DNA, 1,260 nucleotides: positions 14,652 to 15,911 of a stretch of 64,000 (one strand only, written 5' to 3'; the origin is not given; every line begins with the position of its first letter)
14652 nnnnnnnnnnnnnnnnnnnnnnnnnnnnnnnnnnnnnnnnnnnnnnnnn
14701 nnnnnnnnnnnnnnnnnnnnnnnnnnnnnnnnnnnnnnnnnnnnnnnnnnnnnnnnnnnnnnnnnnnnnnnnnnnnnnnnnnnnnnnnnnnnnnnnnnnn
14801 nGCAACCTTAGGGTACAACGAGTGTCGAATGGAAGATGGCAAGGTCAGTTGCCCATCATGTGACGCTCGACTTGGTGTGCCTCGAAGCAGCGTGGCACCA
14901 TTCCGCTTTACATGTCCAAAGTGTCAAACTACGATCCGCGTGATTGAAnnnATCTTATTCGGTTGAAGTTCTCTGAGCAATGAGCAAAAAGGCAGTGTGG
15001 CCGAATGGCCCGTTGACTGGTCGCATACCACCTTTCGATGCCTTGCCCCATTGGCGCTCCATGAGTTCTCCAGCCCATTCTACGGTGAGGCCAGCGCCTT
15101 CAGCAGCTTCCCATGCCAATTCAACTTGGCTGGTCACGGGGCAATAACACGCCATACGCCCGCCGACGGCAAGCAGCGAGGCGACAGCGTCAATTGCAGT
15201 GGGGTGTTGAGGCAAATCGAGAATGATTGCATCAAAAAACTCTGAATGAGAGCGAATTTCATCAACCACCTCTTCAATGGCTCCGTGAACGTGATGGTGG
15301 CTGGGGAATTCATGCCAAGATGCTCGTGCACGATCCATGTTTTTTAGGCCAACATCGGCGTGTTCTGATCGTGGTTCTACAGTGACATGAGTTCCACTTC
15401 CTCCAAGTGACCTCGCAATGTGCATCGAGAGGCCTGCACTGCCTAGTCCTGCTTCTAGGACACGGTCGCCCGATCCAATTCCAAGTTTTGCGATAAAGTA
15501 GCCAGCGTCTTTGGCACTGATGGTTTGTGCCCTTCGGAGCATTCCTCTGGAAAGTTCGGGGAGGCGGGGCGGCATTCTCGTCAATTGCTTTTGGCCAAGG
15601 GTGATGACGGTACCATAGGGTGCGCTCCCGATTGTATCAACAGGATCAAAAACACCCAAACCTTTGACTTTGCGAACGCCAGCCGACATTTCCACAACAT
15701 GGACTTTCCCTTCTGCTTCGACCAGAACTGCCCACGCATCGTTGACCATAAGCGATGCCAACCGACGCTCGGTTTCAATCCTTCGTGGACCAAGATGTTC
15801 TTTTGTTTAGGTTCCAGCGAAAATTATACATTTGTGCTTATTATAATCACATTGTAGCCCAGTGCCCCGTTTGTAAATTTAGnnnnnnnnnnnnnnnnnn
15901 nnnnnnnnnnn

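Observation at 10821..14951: Surface protein 1 architecture: SGNH-hydrolase-like domain in the ectodomain and a cytoplasmic zinc ribbon after the C-terminal anchor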

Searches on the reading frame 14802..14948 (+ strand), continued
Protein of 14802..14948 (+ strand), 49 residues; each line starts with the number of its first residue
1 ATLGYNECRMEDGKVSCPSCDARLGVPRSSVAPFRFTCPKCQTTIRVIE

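Call 61: search_protein_families(library=pfam, proteins=[P0150, P0151, P0153, P0156, P0157, P0163, P0168, P0170, P0175, P0144], max_evalue=0.001)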
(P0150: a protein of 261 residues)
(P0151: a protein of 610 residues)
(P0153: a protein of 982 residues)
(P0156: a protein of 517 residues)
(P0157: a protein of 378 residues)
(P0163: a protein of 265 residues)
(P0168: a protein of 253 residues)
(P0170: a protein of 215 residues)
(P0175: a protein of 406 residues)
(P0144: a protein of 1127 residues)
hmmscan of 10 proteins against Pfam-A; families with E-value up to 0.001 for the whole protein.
P0150 (261 aa): 11 families
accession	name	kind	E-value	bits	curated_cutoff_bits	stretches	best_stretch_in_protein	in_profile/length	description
PF24441.1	DUF7560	-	1.5e-11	44.2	27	0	126-143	3-20/44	Family of unknown function (DUF7560)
PF23548.1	Zn_ribbon_FGT1_2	-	1e-05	25.5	27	0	44-74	2-30/35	FORGETTER1 second zinc ribbon domain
PF23547.1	Zn_ribbon_FGT1_1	-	1.8e-05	24.7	27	0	44-71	2-27/35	FORGETTER1 first zinc ribbon domain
PF12773.13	DZR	-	3.9e-05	24.2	27.3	0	41-79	9-39/45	Double zinc ribbon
PF07191.17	Zn_ribbon_6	-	4.8e-05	23.7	25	0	110-139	2-27/67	Double zinc ribbon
PF21344.3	Zn_ribbon_LysW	-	0.0001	22.3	27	0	230-254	2-27/46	Alpha-aminoadipate carrier protein LysW-like, globular domain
PF10571.15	UPF0547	-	0.00014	22.3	29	0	230-239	2-11/26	Uncharacterised protein family UPF0547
PF24042.1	DUF7351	-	0.00015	22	31.2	0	46-76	3-33/177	Domain of unknown function (DUF7351)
PF22289.1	DmmA-like_C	-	0.00029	21.2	27.4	0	40-56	14-30/44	Dimethylamine monooxygenase subunit DmmA-like, C-terminal domain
PF07282.18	Cas12f1-like_TNB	-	0.00066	20.2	26.3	0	224-257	24-49/60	Cas12f1-like, TNB domain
PF19134.6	DUF5817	-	0.00066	20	31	0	45-75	4-32/57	Domain of unknown function (DUF5817)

P0151 (610 aa): 15 families
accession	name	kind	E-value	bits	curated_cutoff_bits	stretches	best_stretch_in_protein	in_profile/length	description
PF24042.1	DUF7351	-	2.2e-13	50.8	31.2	0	354-382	3-31/177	Domain of unknown function (DUF7351)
PF19134.6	DUF5817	-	2e-12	47.3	31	0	482-509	3-28/57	Domain of unknown function (DUF5817)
PF14354.12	Lar_restr_allev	-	4.7e-10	40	28.6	0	484-526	5-50/58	Restriction alleviation protein Lar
PF12773.13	DZR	-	1.1e-07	32.4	27.3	0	426-460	7-33/45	Double zinc ribbon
PF23548.1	Zn_ribbon_FGT1_2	-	2.4e-07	30.6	27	0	525-537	19-31/35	FORGETTER1 second zinc ribbon domain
PF15777.11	Anti-TRAP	-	8e-07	29.4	32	0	528-558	12-42/59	Tryptophan RNA-binding attenuator protein inhibitory protein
PF23454.1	Zn_ribbon_Brz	-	2.7e-06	28.3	27.9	0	524-542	3-21/58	Transcriptional regulator Brz zinc beta ribbon domain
PF13719.11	Zn_ribbon_5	-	2.9e-06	27.4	29.3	0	482-508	2-31/37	zinc-ribbon domain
PF24623.2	Phage_zn_bind_8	-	9.5e-06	25.7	24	0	498-508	7-17/57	Putative DNA-binding phage zinc finger domain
PF07191.17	Zn_ribbon_6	-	9.7e-06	25.9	25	0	354-385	2-29/67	Double zinc ribbon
PF21344.3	Zn_ribbon_LysW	-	1.3e-05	25.1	27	0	579-607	2-31/46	Alpha-aminoadipate carrier protein LysW-like, globular domain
PF03811.18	Zn_ribbon_InsA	-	3.3e-05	24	26.1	0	451-469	5-22/35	InsA N-terminal domain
PF01396.24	Zn_ribbon_Top1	-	8.3e-05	22.7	32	0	548-563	3-18/39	Topoisomerase DNA binding C4 zinc finger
PF22747.2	Zn_ribbon_DUF2089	-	0.00015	22.2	27.6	0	355-383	1-23/32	DUF2089 zinc ribbon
PF03119.21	DNA_ligase_ZBD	-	0.00037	20.8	25.8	0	548-557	1-10/27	NAD-dependent DNA ligase C4 zinc finger domain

P0153 (982 aa): 7 families
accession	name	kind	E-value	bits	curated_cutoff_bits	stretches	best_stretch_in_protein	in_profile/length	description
PF18911.6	PKD_4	-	1.1e-40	138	27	2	122-206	1-83/85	PKD domain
PF00801.26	PKD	-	1.4e-27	95.9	23.5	2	136-206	11-80/80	PKD domain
PF24441.1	DUF7560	-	2.5e-07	30.7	27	0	874-890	2-18/44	Family of unknown function (DUF7560)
PF23548.1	Zn_ribbon_FGT1_2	-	3.2e-06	27.1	27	0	781-797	17-33/35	FORGETTER1 second zinc ribbon domain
PF19134.6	DUF5817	-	5.1e-05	23.6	31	0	950-980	4-32/57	Domain of unknown function (DUF5817)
PF12760.12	Zn_ribbon_IS1595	-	0.00017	22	25.4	0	856-884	17-44/46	Transposase zinc-ribbon domain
PF07191.17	Zn_ribbon_6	-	0.00048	20.5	25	0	786-818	2-30/67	Double zinc ribbon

P0156 (517 aa): 6 families
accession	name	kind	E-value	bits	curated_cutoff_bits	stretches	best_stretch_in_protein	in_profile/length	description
PF13248.11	Zn_ribbon_3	-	7.7e-07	28.8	27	0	491-510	3-22/26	zinc-ribbon domain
PF07191.17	Zn_ribbon_6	-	1.6e-05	25.3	25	0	429-461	1-29/67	Double zinc ribbon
PF12773.13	DZR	-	1.8e-05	25.3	27.3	0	431-510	1-44/45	Double zinc ribbon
PF12760.12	Zn_ribbon_IS1595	-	5.1e-05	23.6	25.4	0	369-396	19-45/46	Transposase zinc-ribbon domain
PF01155.25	HypA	-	0.00027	21.4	28.9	0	363-397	65-95/112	Hydrogenase/urease nickel incorporation, metallochaperone, hypA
PF24441.1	DUF7560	-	0.00056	20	27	0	446-461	3-18/44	Family of unknown function (DUF7560)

P0157 (378 aa): 12 families
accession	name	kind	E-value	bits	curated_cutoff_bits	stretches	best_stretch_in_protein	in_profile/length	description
PF07282.18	Cas12f1-like_TNB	-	7.6e-08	32.8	26.3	0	208-240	27-51/60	Cas12f1-like, TNB domain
PF22289.1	DmmA-like_C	-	1.4e-07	31.7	27.4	0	300-330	2-29/44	Dimethylamine monooxygenase subunit DmmA-like, C-terminal domain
PF01155.25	HypA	-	1.6e-07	31.8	28.9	0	135-170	66-96/112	Hydrogenase/urease nickel incorporation, metallochaperone, hypA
PF12773.13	DZR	-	2.3e-06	28.1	27.3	1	142-192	1-36/45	Double zinc ribbon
PF12760.12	Zn_ribbon_IS1595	-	2.2e-05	24.7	25.4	0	347-374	19-45/46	Transposase zinc-ribbon domain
PF19134.6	DUF5817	-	2.3e-05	24.7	31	0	347-375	4-30/57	Domain of unknown function (DUF5817)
PF24042.1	DUF7351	-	0.00014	22.1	31.2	0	212-239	4-31/177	Domain of unknown function (DUF7351)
PF07191.17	Zn_ribbon_6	-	0.00018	21.9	25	0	211-260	2-40/67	Double zinc ribbon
PF17283.8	Zn_ribbon_SprT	-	0.00019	21.9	28.1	0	121-152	6-37/38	SprT-like zinc ribbon domain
PF09723.15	Zn_ribbon_8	-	0.0002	21.8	34.4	0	230-256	6-33/41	Zinc ribbon domain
PF23547.1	Zn_ribbon_FGT1_1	-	0.00025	21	27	0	300-326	3-27/35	FORGETTER1 first zinc ribbon domain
PF13248.11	Zn_ribbon_3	-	0.0003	20.6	27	0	116-127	13-24/26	zinc-ribbon domain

P0163 (265 aa): 30 families (the best 25 are shown)
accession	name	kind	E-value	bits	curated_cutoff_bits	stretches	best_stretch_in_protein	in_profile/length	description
PF21344.3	Zn_ribbon_LysW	-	1.2e-13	50.9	27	2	229-263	1-35/46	Alpha-aminoadipate carrier protein LysW-like, globular domain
PF24460.1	DUF7575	-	2.4e-11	43.2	28.5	0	151-162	2-13/28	Domain of unknown function (DUF7575)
PF24441.1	DUF7560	-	8e-09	35.5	27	0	173-197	5-29/44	Family of unknown function (DUF7560)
PF13717.11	Zn_ribbon_4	-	3.1e-08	33.8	30.3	0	229-259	3-35/36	zinc-ribbon domain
PF13719.11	Zn_ribbon_5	-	6.7e-08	32.6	29.3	0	251-264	4-17/37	zinc-ribbon domain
PF06044.18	DpnI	-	1.9e-07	31.3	26.7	0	139-190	18-70/183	Dam-replacing family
PF01485.27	IBR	-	2.5e-07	31.1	24.3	0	218-259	9-51/65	IBR domain, a half RING-finger domain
PF22191.2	IBR_1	-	1.5e-06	28.4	27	0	82-112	4-31/47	IBR domain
PF12773.13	DZR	-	1.9e-06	28.4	27.3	0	227-258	11-33/45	Double zinc ribbon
PF13248.11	Zn_ribbon_3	-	1.9e-06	27.6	27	0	228-237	2-25/26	zinc-ribbon domain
PF22289.1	DmmA-like_C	-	5.2e-06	26.7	27.4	0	144-162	10-28/44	Dimethylamine monooxygenase subunit DmmA-like, C-terminal domain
PF09723.15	Zn_ribbon_8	-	1.1e-05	25.8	34.4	0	251-263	7-19/41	Zinc ribbon domain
PF07282.18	Cas12f1-like_TNB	-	1.2e-05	25.8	26.3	0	228-258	28-49/60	Cas12f1-like, TNB domain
PF14369.11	Zn_ribbon_19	-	1.4e-05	25.6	30.8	0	148-159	17-28/35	zinc-ribbon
PF05129.18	Zn_ribbon_Elf1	-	2.2e-05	24.9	29.8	0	132-187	3-60/79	Transcription elongation factor Elf1 like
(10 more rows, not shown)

P0168 (253 aa): 17 families
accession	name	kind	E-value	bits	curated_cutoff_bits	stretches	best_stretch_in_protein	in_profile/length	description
PF21344.3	Zn_ribbon_LysW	-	3e-16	59.2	27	2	154-181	2-29/46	Alpha-aminoadipate carrier protein LysW-like, globular domain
PF14354.12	Lar_restr_allev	-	2.8e-13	50.3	28.6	0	98-125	5-33/58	Restriction alleviation protein Lar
PF12760.12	Zn_ribbon_IS1595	-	3.1e-10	40.3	25.4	0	154-181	20-45/46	Transposase zinc-ribbon domain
PF24042.1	DUF7351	-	4.1e-10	40.2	31.2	0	154-182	3-30/177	Domain of unknown function (DUF7351)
PF13717.11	Zn_ribbon_4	-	3.8e-09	36.8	30.3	0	152-181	2-33/36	zinc-ribbon domain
PF05129.18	Zn_ribbon_Elf1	-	8.2e-09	35.9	29.8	0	94-130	20-59/79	Transcription elongation factor Elf1 like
PF01485.27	IBR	-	9.1e-08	32.5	24.3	0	214-244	17-49/65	IBR domain, a half RING-finger domain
PF12773.13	DZR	-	6.6e-07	29.8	27.3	0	91-126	7-33/45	Double zinc ribbon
PF22191.2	IBR_1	-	5.2e-06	26.7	27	0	214-243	2-28/47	IBR domain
PF02150.21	Zn_ribbon_RPB9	-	1.1e-05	25.7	25.2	0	99-126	4-30/36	RNA polymerases M/15 Kd subunit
PF13248.11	Zn_ribbon_3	-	4e-05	23.4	27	0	94-105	14-25/26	zinc-ribbon domain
PF01155.25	HypA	-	0.00014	22.3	28.9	0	86-126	60-95/112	Hydrogenase/urease nickel incorporation, metallochaperone, hypA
PF13719.11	Zn_ribbon_5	-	0.00017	21.7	29.3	0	97-124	3-32/37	zinc-ribbon domain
PF07282.18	Cas12f1-like_TNB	-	0.00035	21.1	26.3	0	7-39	28-51/60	Cas12f1-like, TNB domain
PF14353.12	CpXC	-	0.00036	21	25.4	0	116-134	36-54/121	CpXC protein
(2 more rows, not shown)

P0170 (215 aa): 1 family
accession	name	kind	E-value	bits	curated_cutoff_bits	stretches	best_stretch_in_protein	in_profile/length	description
PF23548.1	Zn_ribbon_FGT1_2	-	1e-05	25.5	27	0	35-50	1-16/35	FORGETTER1 second zinc ribbon domain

P0175 (406 aa): 8 families
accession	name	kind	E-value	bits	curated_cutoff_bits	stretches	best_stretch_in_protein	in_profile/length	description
PF15777.11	Anti-TRAP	-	5.8e-07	29.9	32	0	73-106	6-39/59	Tryptophan RNA-binding attenuator protein inhibitory protein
PF13717.11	Zn_ribbon_4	-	2.2e-06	27.9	30.3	0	37-64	3-33/36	zinc-ribbon domain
PF13719.11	Zn_ribbon_5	-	1.7e-05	24.9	29.3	0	39-63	5-32/37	zinc-ribbon domain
PF23547.1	Zn_ribbon_FGT1_1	-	2.2e-05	24.4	27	0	56-90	2-33/35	FORGETTER1 first zinc ribbon domain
PF24441.1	DUF7560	-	0.00015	21.9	27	0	76-90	4-18/44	Family of unknown function (DUF7560)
PF23733.2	GRXCR1-2_C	-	0.00028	21.2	26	0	79-105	11-37/47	GRXCR1/2, C-terminal domain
PF23783.1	Zn_ribbon_TiaS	-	0.00029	20.9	27.3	0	38-65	3-28/41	TiaS C-terminal zinc ribbon domain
PF12773.13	DZR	-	0.00046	20.7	27.3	0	14-67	1-35/45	Double zinc ribbon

P0144 (1127 aa): 0 families

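Call 68: list_cluster_members(proteins=[P0151, P0153, P0169, P0154, P0155, P0159, P0148, P0156, P0173, P0201])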
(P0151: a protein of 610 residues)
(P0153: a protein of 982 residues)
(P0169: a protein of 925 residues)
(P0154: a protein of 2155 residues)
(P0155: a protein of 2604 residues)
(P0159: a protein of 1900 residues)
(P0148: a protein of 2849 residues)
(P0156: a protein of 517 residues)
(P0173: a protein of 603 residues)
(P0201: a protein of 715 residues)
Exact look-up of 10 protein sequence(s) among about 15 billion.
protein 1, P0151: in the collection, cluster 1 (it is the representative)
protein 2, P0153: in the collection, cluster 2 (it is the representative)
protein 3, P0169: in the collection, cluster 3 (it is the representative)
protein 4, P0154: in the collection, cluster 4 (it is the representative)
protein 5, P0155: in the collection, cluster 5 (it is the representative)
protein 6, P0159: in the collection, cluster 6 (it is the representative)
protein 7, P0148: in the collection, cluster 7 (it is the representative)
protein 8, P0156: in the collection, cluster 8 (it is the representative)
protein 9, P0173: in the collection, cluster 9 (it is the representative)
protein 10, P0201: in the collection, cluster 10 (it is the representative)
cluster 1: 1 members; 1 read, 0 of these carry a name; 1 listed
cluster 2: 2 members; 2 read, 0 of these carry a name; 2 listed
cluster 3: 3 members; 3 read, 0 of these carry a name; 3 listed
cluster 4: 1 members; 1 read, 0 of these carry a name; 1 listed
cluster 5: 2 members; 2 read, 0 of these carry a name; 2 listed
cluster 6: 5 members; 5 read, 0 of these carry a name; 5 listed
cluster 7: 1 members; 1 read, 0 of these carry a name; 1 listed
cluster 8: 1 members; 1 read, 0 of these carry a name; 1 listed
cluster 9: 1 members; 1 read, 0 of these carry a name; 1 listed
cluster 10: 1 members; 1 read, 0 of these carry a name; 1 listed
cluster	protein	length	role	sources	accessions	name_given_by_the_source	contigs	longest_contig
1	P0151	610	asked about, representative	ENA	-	-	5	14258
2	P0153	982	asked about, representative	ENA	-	-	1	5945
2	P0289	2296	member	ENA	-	-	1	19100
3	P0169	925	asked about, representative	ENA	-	-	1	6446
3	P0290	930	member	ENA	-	-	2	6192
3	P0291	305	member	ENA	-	-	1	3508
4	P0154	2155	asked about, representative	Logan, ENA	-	-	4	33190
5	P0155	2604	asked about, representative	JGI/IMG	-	-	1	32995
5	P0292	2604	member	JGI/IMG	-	-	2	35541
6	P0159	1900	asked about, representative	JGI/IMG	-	-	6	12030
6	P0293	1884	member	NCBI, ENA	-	-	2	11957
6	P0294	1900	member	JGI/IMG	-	-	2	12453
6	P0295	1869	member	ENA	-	-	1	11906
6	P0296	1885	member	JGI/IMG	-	-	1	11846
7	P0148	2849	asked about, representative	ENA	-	-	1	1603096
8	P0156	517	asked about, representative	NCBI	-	-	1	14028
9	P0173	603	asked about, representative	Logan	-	-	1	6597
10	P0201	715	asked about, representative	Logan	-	-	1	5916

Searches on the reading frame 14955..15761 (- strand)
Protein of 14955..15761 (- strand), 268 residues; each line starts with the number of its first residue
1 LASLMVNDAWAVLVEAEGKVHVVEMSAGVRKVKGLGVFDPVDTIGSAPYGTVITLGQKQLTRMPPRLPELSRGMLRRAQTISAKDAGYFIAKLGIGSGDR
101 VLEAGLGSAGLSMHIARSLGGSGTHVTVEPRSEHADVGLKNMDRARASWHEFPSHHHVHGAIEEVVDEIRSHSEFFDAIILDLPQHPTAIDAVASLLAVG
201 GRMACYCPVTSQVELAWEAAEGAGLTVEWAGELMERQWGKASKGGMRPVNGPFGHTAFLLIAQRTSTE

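Call 17: search_protein_families(library=pfam, proteins=[window:14955-15761:-], max_evalue=0.001)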
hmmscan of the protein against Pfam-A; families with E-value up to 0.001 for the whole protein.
window:14955-15761:- (268 aa): 1 family
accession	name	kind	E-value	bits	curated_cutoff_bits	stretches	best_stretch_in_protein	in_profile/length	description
PF08704.16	GCD14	-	5.5e-15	56.1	26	1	74-222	17-161/247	tRNA methyltransferase complex GCD14 subunit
